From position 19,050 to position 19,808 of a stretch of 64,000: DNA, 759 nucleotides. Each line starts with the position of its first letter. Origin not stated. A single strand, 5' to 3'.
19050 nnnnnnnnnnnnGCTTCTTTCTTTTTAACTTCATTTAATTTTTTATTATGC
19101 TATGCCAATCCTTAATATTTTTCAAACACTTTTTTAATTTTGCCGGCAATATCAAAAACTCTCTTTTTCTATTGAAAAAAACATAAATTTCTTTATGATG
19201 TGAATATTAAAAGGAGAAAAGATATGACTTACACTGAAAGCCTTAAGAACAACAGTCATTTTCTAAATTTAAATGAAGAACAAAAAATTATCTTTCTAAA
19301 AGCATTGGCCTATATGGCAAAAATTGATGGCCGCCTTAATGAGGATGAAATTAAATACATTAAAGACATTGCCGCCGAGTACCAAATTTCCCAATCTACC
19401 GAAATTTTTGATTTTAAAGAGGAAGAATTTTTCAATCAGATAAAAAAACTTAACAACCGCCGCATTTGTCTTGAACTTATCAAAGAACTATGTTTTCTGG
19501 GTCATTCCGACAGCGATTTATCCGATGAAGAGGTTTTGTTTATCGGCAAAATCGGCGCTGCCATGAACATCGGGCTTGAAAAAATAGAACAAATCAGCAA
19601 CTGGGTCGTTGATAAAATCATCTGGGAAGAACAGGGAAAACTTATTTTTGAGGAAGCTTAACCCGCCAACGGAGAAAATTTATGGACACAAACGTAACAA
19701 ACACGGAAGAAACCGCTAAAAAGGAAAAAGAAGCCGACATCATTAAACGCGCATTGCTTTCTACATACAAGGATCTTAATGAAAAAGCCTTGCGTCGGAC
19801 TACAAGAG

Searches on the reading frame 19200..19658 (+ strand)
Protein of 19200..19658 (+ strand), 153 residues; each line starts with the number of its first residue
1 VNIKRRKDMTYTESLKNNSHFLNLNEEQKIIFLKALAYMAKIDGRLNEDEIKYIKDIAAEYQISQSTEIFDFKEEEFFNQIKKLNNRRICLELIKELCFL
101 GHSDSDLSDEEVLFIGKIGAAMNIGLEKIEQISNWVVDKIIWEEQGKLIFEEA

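Call 5: search_protein_families(library=pfam, proteins=[window:19200-19658:+], max_evalue=0.01)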
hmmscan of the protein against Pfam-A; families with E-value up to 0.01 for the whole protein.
window:19200-19658:+ (153 aa): 1 family
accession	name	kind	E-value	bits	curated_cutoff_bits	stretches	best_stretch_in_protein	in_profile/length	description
PF05099.18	TerB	-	4.3e-07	30.7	24.4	1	14-66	64-111/118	Tellurite resistance protein TerB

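Call 6: search_protein_families(library=ncbifam, proteins=[window:19200-19658:+], max_evalue=0.01)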
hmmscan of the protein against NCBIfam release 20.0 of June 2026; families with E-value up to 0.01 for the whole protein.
window:19200-19658:+ (153 aa): 0 families

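Call 7: search_protein_families(library=padloc, proteins=[window:19200-19658:+], max_evalue=0.01)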
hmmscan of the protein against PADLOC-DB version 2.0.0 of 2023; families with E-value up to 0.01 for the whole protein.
window:19200-19658:+ (153 aa): 0 families
